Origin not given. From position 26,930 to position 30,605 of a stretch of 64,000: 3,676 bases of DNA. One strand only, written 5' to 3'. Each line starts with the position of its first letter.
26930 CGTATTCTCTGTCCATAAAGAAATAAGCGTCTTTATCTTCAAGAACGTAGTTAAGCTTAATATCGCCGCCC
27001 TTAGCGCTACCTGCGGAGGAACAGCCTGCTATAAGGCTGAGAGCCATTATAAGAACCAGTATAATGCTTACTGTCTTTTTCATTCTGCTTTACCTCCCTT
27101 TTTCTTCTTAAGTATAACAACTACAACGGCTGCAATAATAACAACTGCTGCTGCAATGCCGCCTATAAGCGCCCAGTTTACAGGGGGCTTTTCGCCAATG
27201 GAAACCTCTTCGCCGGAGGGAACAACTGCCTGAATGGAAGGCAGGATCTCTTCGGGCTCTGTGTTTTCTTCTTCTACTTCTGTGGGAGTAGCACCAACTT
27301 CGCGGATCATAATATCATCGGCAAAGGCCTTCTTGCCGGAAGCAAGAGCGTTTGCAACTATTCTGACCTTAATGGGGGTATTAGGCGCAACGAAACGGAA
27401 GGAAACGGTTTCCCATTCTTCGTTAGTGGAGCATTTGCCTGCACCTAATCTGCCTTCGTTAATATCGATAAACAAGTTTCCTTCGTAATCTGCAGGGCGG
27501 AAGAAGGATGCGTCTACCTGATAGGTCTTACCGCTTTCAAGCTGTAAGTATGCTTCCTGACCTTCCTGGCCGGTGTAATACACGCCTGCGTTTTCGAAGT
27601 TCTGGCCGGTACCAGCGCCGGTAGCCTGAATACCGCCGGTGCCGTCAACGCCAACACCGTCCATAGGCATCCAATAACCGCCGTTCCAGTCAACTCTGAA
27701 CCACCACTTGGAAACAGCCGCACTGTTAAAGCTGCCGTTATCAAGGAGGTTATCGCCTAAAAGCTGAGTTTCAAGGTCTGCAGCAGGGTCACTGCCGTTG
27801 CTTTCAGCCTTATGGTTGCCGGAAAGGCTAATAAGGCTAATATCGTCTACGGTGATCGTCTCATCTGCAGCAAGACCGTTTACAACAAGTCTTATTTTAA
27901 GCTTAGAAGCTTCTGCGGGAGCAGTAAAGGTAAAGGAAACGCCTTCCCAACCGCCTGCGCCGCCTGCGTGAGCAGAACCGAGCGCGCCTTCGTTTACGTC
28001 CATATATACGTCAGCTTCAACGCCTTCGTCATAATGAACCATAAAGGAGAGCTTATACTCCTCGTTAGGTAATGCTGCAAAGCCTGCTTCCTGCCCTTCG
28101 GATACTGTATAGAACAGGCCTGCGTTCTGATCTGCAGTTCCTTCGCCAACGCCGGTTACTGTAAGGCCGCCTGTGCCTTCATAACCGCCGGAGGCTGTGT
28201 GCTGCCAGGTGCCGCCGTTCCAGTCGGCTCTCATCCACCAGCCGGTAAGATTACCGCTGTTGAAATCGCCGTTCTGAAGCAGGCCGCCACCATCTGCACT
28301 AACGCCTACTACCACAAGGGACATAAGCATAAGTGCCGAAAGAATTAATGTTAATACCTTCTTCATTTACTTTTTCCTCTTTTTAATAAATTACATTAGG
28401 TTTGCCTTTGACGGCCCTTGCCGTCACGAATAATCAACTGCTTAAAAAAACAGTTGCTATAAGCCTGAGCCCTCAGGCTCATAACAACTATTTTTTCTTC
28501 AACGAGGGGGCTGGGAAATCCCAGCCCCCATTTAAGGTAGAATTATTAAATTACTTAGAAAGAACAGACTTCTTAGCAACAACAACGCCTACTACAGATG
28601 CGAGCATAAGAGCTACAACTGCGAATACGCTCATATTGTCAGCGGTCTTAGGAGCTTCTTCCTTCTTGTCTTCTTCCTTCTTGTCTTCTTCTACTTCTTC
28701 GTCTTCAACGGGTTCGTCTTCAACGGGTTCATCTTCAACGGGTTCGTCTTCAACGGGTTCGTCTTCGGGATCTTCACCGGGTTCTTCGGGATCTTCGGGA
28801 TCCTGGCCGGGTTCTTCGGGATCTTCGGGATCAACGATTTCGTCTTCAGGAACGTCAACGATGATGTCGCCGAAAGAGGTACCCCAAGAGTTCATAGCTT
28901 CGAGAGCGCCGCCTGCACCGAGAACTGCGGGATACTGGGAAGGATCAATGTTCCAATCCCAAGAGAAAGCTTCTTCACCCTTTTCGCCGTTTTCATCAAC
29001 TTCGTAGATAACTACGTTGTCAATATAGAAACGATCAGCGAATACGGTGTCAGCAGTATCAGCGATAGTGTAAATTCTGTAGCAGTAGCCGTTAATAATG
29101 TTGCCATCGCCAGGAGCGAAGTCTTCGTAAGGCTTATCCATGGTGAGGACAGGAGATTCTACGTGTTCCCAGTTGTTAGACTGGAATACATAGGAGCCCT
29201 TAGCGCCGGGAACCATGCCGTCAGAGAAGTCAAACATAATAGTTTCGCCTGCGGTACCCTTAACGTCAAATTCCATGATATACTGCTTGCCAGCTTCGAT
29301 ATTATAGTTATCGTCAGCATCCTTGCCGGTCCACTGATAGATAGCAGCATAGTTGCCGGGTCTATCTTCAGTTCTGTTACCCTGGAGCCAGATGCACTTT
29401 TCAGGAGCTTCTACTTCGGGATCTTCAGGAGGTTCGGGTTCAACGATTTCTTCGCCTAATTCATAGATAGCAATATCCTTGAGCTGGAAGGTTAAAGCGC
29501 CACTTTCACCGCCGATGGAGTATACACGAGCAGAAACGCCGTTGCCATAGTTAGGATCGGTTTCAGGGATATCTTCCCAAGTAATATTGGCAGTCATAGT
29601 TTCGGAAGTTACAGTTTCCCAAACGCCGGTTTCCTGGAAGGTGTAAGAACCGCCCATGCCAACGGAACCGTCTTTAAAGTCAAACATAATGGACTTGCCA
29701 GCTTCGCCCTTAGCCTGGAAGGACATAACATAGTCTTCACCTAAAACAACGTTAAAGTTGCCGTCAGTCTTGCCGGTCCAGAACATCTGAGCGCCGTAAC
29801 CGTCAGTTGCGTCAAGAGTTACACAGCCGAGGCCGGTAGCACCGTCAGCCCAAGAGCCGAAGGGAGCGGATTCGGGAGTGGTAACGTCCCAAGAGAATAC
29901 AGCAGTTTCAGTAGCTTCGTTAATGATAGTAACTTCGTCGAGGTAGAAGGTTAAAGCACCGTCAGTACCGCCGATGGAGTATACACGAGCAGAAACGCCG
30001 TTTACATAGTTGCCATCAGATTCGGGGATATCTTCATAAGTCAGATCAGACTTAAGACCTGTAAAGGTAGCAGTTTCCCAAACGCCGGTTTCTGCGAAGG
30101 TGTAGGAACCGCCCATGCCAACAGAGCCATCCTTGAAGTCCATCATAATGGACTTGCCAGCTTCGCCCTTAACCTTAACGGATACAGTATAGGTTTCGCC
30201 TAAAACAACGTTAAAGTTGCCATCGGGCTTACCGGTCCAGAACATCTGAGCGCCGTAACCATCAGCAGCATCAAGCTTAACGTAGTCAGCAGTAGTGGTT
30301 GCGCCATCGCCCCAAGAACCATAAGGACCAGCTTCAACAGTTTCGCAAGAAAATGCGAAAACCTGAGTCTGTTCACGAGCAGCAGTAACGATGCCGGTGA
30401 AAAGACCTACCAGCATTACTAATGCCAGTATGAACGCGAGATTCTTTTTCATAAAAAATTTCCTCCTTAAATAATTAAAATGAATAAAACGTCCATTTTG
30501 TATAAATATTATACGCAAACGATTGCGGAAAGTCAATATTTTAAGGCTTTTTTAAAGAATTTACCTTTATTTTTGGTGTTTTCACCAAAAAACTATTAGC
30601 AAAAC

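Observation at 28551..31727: Surface proteins made of a repeated CBM-like module with non-LPXTG C-terminal sorting-type signals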

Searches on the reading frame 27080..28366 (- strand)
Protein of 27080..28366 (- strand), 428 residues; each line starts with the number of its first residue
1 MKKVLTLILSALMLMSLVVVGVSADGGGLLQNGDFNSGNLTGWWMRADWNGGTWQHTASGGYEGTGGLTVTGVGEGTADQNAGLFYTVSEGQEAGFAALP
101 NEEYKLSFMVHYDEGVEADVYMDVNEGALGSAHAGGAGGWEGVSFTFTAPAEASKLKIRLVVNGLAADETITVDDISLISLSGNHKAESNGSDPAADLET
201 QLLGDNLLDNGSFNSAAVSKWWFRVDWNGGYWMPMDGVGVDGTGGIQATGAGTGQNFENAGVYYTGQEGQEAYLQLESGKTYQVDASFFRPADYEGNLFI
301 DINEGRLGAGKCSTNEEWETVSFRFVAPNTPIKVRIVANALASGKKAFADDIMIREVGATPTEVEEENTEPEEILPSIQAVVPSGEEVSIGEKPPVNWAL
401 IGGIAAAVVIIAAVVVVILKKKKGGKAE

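Call 3: search_protein_families(library=pfam, proteins=[window:27080-28366:-], max_evalue=1)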
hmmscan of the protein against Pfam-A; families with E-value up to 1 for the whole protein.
window:27080-28366:- (428 aa): 3 families
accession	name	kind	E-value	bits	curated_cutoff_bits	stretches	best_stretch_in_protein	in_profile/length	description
PF02018.23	CBM_4_9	-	1.2e-09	39.1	25.9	1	28-161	2-130/136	Carbohydrate binding domain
PF09134.16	Invasin_D3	-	0.091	13.7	33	1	119-174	42-94/98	Invasin, domain 3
PF22825.2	HpiC1-like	-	0.26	11.8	27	1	32-178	20-173/174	HpiC1 cyclase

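Call 4: search_protein_families(library=ncbifam, proteins=[window:27080-28366:-], max_evalue=1)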
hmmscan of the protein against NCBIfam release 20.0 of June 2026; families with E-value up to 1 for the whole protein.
window:27080-28366:- (428 aa): 3 families
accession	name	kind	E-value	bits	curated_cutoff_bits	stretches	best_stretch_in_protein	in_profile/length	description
NF033675.1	NTTRR-F1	subfamily_domain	0.00017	21.7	70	1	29-180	5-154/155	NTTRR-F1 domain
NF041738.1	GG_III-CTERM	domain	0.016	15.1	22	1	398-423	1-27/28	GGIII-like transmembrane region-containing protein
TIGR04207.1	halo_sig_pep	domain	0.13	12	24.6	1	7-27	5-25/30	surface glycoprotein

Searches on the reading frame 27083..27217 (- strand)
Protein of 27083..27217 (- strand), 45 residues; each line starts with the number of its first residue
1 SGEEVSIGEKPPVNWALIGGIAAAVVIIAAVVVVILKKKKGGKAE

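Call 23: search_protein_families(library=ncbifam, proteins=[window:27083-27217:-], max_evalue=10)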
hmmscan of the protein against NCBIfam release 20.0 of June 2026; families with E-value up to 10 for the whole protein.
seq(45 aa): 8 families
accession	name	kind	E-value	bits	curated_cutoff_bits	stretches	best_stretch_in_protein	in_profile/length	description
NF041738.1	GG_III-CTERM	domain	0.00069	19.4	22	1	15-40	1-27/28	GGIII-like transmembrane region-containing protein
TIGR01167.1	LPXTG_anchor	domain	0.037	14.7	15.9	1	14-40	11-33/34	LPXTG cell wall anchor domain-containing protein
NF045529.2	Heimdall-CTERM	domain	0.08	13.4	24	1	21-40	7-26/26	Heimdall-CTERM domain-containing surface protein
NF038083.1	CU044_5270_fam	subfamily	0.16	11.7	100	1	13-40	29-56/284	CU044_5270 family protein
NF033846.1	Rumino_NPXTG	domain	0.31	11.4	23.5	1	19-40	8-30/30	NPXTG-anchored protein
NF051431.1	Rv0361_Cterm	subfamily_domain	0.78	9.9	37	1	15-36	3-25/140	Rv0361 family membrane protein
NF040681.2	GPS-CTERM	domain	4.1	7.7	28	1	16-34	5-23/28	GPS-CTERM domain-containing protein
NF038356.1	actino_DLW39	hypoth_equivalog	9.5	6.2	24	0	24-45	5-26/38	DLW-39 family protein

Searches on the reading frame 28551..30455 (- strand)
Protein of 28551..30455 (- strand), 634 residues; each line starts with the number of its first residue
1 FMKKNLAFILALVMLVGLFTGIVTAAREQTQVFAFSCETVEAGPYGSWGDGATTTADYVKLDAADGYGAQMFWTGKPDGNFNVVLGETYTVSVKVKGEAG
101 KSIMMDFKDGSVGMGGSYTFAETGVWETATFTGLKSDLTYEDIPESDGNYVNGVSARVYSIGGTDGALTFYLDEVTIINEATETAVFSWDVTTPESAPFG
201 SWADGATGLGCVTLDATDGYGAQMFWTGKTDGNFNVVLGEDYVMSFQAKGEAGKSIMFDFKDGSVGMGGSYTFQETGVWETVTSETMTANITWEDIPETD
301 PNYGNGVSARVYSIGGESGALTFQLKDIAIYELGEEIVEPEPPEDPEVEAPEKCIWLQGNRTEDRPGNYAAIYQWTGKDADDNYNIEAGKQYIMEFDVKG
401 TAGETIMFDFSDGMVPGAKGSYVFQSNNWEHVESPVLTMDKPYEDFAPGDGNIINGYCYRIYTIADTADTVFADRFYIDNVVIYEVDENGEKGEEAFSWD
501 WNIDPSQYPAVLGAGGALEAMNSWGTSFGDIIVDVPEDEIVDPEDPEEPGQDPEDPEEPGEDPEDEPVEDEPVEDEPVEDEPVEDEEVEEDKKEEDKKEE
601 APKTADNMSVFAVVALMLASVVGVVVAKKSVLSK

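Call 3: search_protein_families(library=pfam, proteins=[window:28551-30455:-], max_evalue=1)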
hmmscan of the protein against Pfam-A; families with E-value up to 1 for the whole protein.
window:28551-30455:- (634 aa): 4 families
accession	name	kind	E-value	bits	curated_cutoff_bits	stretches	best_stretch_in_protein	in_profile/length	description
PF02018.23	CBM_4_9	-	0.00011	23.1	25.9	0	82-109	58-87/136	Carbohydrate binding domain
PF11606.14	AlcCBM31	-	0.007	17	25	0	79-103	54-80/93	Family 31 carbohydrate binding protein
PF21582.3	CBM30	-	0.033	14.6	27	1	372-442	61-137/170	Carbohydrate binding domain 30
PF00746.26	Gram_pos_anchor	-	0.34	11.3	20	1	597-629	5-37/43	LPXTG cell wall anchor motif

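Call 4: search_protein_families(library=ncbifam, proteins=[window:28551-30455:-], max_evalue=1)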
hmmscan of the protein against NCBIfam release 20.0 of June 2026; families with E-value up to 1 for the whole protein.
window:28551-30455:- (634 aa): 4 families
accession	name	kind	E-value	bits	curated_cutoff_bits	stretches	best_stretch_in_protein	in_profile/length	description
NF011830.0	PRK15302.1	equivalog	0.017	14.9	337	1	16-94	105-183/229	hypothetical protein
NF053819.1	EF0750_LPXTG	subfamily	0.028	14.9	47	0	571-629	44-102/105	EF2685/EF0750 family sortase-dependent surface protein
TIGR01167.1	LPXTG_anchor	domain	0.15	12.8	15.9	1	602-629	3-31/34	LPXTG cell wall anchor domain-containing protein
NF033186.1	internalin_K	exception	0.47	8.8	1100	1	537-626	508-601/604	class 1 internalin InlK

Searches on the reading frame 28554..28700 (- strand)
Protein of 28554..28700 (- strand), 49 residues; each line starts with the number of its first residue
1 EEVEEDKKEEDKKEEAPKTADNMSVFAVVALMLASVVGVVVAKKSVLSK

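Call 23: search_protein_families(library=ncbifam, proteins=[window:28554-28700:-], max_evalue=10)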
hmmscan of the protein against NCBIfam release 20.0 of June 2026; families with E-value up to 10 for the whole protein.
seq(49 aa): 2 families
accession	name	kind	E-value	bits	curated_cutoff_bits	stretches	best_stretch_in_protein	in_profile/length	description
TIGR01167.1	LPXTG_anchor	domain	0.0083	16.8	15.9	1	17-44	3-31/34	LPXTG cell wall anchor domain-containing protein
TIGR03656.1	IsdC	equivalog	0.037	13.8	155.85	1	7-45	177-215/219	heme uptake protein IsdC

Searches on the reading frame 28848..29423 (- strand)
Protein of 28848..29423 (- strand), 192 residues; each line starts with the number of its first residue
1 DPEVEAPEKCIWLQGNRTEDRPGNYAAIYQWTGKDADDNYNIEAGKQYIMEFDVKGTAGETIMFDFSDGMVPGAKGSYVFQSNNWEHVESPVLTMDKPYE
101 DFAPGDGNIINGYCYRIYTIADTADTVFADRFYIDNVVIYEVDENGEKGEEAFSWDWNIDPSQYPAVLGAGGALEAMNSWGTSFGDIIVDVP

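Call 73: predict_structure(alignment_id=A8)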
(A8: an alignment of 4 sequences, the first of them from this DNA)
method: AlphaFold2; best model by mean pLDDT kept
length: 192 residues; sequences in the alignment: 4
mean_pLDDT: 65.9   pTM: 0.70
mean pLDDT of the five models: 65.9, 60.7, 57.5, 56.4, 51.5
residues with pLDDT >= 90: 21; 70-90: 72; 50-70: 51; < 50: 48
segments of 3 or more residues with pLDDT < 50: 16-18, 69-72, 105-110, 158-187
pLDDT, mean of each block of 10 residues (from residue 1): 70 58 59 70 83 89 70 71 92 74 49 69 63 83 89 63 32 28 42 57
secondary structure, 60 per line:
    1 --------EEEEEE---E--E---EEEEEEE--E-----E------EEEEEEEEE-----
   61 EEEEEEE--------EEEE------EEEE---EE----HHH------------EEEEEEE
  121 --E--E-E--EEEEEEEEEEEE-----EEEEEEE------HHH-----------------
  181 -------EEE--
elements in order: E9-14 E25-31 E47-55 E61-67 E76-79 E86-89 E114-120 E131-142 E148-154 E188-190
